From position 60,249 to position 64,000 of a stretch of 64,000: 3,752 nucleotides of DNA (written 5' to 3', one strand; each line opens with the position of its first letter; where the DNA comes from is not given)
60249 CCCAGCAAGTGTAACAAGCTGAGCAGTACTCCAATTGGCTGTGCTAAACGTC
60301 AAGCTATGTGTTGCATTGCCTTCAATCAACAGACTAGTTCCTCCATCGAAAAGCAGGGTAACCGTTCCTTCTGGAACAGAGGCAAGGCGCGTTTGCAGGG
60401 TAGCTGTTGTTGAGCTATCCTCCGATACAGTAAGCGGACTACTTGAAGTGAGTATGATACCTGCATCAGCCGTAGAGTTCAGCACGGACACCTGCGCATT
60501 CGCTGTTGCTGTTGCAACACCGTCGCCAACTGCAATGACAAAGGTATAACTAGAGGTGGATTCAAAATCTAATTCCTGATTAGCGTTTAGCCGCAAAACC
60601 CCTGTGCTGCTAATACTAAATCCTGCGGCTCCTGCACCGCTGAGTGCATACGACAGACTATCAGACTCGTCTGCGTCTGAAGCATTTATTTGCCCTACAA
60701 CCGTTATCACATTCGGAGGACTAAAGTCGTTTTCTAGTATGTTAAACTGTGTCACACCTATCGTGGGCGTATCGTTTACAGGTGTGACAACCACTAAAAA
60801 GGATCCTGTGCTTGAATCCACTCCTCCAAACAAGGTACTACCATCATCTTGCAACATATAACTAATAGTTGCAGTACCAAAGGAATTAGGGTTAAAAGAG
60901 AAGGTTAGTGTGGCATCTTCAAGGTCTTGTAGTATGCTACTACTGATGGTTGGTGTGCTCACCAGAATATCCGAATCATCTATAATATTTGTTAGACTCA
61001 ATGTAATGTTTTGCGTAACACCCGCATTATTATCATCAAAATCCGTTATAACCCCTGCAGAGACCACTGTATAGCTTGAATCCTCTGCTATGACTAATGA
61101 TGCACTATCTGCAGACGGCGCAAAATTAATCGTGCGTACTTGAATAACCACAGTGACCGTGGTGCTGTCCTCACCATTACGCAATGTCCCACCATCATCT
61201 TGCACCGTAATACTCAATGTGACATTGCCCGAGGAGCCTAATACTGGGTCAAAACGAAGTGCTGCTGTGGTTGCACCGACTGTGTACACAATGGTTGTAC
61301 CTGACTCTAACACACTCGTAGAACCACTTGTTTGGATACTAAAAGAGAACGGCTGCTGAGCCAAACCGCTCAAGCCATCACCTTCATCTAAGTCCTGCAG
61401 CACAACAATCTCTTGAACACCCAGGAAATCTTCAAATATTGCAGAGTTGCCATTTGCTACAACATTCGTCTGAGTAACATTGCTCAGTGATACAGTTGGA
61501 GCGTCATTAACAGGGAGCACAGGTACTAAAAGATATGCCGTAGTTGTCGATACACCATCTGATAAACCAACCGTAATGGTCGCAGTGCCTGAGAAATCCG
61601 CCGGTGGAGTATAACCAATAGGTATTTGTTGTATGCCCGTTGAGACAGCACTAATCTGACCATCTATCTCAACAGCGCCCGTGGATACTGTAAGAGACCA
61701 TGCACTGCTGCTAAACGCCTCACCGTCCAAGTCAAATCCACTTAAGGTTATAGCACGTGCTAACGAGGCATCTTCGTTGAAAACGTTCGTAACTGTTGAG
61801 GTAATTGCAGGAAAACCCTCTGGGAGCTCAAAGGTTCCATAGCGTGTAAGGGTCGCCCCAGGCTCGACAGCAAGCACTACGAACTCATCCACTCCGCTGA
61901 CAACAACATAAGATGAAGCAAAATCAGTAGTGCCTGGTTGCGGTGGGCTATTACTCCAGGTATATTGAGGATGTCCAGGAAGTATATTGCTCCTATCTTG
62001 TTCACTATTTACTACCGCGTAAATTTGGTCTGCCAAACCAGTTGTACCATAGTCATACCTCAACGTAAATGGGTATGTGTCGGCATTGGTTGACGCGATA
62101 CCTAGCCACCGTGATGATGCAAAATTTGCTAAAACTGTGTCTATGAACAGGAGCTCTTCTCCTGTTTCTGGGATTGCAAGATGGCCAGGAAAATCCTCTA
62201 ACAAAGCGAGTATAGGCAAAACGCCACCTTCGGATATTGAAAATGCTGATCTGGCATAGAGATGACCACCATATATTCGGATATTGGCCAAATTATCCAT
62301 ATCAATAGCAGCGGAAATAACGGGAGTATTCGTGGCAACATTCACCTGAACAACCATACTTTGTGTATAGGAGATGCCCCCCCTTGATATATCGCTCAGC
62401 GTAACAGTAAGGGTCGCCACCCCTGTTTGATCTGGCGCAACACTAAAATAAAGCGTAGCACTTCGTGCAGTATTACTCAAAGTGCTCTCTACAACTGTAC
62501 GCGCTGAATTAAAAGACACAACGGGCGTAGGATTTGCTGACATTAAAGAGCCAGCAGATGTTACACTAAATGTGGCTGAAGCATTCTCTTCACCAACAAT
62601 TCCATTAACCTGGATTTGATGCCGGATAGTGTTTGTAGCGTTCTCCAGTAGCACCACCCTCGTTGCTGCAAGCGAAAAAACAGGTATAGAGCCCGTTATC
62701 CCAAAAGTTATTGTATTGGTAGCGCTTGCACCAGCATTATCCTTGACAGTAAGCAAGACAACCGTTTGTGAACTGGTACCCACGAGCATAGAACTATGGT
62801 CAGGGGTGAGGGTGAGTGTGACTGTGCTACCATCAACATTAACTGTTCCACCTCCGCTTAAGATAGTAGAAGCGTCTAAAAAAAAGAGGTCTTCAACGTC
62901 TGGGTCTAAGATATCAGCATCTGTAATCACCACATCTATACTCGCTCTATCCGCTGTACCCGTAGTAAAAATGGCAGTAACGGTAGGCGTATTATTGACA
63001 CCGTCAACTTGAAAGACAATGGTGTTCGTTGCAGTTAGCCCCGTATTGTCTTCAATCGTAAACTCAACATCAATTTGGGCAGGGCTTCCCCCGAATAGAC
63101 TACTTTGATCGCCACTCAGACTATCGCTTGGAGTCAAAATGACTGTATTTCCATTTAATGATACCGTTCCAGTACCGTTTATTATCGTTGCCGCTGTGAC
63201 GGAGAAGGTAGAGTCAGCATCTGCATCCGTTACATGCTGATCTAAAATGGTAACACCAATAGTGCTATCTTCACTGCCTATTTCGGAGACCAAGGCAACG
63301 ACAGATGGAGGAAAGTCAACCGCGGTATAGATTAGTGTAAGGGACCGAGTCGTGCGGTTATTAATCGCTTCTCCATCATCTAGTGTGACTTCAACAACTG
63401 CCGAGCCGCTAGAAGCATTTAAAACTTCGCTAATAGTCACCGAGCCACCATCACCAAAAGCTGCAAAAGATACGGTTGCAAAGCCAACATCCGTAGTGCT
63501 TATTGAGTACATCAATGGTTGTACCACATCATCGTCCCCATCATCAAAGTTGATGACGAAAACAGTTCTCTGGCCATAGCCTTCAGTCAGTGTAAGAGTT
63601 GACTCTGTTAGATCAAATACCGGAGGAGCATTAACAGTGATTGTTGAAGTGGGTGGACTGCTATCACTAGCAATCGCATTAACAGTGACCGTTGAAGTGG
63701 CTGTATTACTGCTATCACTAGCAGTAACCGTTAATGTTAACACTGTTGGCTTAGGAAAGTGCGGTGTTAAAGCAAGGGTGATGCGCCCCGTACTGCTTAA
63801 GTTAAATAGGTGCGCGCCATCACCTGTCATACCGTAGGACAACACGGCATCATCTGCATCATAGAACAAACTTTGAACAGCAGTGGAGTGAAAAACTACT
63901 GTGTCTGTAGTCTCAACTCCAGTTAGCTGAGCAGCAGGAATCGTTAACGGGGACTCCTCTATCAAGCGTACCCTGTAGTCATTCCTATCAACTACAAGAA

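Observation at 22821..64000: A single gene of more than 41 kb (at least 13,714 codons), still incomplete at the window edge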

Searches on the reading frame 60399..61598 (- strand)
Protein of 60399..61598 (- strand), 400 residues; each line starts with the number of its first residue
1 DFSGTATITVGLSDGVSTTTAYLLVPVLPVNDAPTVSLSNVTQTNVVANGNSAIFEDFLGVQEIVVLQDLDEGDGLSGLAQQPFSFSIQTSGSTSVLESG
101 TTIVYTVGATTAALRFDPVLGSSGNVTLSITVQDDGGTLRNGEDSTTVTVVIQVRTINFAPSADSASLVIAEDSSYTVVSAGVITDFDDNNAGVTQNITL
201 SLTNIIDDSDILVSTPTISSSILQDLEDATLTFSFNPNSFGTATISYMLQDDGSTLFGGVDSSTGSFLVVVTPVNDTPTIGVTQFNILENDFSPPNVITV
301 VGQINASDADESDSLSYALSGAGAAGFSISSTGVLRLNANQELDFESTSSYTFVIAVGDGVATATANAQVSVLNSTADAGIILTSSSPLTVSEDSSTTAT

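Call 24: search_protein_families(library=pfam, proteins=[window:60399-61598:-], max_evalue=1)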
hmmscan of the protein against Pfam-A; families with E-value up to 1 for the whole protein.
window:60399-61598:- (400 aa): 5 families
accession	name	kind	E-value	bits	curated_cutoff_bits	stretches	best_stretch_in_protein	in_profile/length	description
PF00028.23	Cadherin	-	1.1e-08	35.8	28.8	1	298-372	12-92/93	Cadherin domain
PF23592.1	Cadherin_CELSR2_9th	-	4.9e-06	27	36.8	1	274-365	3-93/100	CELSR2-like, ninth cadherin domain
PF17803.7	Cadherin_4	-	0.00091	20.1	25.1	1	269-343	5-69/71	Bacterial cadherin-like domain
PF17963.7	Big_9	-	0.002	19.4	23.6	1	275-370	1-88/89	Bacterial Ig domain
PF17892.7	Cadherin_5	-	0.015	15.5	26.5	1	158-253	2-85/98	Cadherin-like domain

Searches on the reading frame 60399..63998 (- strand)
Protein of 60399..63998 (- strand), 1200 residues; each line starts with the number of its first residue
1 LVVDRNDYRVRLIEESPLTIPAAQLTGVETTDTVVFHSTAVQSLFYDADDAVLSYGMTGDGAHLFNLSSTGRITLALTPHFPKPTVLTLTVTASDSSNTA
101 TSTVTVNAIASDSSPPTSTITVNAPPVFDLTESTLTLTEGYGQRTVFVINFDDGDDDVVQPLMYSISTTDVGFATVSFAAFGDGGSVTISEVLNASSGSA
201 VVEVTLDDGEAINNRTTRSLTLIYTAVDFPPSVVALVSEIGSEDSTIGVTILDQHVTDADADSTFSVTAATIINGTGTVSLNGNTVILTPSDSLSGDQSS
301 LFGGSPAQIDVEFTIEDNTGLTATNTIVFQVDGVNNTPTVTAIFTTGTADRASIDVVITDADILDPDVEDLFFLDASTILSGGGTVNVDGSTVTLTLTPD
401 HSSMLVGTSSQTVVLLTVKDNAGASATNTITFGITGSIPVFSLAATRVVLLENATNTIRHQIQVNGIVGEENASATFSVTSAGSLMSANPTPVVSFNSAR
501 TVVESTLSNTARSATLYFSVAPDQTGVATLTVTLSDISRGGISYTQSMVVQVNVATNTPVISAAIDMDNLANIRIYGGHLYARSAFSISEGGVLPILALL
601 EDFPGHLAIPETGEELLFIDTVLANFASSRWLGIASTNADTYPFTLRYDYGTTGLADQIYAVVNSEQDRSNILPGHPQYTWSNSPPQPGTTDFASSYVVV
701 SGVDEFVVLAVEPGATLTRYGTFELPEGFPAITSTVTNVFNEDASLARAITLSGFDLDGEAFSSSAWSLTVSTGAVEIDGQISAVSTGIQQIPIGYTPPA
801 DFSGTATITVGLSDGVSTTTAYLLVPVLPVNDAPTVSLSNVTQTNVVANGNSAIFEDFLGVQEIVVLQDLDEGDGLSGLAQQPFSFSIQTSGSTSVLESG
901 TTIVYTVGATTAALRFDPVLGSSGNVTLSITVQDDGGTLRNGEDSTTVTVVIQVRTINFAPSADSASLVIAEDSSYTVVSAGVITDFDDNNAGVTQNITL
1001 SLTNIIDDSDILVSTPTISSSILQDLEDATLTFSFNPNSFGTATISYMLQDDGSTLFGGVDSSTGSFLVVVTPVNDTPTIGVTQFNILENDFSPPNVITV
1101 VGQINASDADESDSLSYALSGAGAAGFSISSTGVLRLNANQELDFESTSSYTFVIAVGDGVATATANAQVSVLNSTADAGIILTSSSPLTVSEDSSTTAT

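Call 25: find_homologous_proteins(query=window:60399-63998:-)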
Query window:60399-63998:- (1200 aa): 11 proteins with E <= 0.001 among 8000 candidates.
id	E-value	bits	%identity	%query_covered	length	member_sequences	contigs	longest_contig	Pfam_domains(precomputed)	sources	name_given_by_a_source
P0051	7.6e-204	698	95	31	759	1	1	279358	PF01436.28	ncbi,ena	-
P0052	1.5e-26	111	33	15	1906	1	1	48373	PF14016.13,PF17963.8,PF17892.8,PF17803.8,PF00353.26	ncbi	-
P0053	4.5e-21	93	30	28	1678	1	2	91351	PF17963.8,PF24063.3,PF17892.8,PF18998.7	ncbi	-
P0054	8.3e-20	89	29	16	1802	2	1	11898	PF17963.8,PF17892.8,PF17803.8,PF00353.26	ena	-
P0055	2.1e-17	81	31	24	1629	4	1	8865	PF17963.8,PF17892.8,PF17803.8,PF16184.12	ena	-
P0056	1.4e-14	71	51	3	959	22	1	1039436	PF25374.1,PF19410.6,PF23592.1,PF00028.24,PF28399.1,PF28393.1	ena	-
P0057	1.8e-11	61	25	28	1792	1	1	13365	PF25374.1,PF23592.1,PF00028.24,PF28399.1,PF28393.1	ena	-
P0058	4.3e-8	50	26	26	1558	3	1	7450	PF17963.8,PF17892.8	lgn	-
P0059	4.7e-7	46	29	24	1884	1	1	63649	PF13585.13,PF17963.8,PF17892.8,PF17803.8,PF16184.12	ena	-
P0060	9.9e-7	45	33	8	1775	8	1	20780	PF00028.24,PF17803.8,PF28399.1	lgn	-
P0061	2.9e-5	40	44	5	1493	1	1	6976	PF25374.1,PF17963.8,PF23592.1,PF00028.24,PF28399.1,PF00041.28,PF28393.1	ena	-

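Call 28: find_encoding_contigs(protein=P0051, flank=10000, max_places=4)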
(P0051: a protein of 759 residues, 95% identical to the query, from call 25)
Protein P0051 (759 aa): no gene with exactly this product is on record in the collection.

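Call 29: list_cluster_members(proteins=[P0051, P0013, P0003])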
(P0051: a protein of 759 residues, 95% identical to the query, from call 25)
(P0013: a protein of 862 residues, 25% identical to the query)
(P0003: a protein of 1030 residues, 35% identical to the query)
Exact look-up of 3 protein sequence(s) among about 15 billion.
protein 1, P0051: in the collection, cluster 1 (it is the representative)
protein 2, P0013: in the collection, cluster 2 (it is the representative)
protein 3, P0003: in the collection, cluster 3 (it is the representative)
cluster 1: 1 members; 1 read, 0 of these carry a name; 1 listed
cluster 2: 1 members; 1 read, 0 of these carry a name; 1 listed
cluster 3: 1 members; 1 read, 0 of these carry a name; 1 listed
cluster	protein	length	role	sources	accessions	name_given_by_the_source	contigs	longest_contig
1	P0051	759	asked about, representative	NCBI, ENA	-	-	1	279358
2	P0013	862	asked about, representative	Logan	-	-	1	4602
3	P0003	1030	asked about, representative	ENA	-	-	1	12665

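Call 33: search_protein_families(library=ncbifam, proteins=[P0051], max_evalue=10)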
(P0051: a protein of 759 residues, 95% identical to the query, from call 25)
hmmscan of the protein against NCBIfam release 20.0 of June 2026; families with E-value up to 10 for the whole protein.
P0051 (759 aa): 2 families
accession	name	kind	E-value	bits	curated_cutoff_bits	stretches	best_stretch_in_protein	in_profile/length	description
NF035926.1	scyF_NHL_VPEP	equivalog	1.1e-08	34.6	350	3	182-316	113-240/376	scytonemin biosynthesis PEP-CTERM protein ScyF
NF012211.1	tand_rpt_95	domain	8e-05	22.5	90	2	629-727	4-94/98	tandem-95 repeat protein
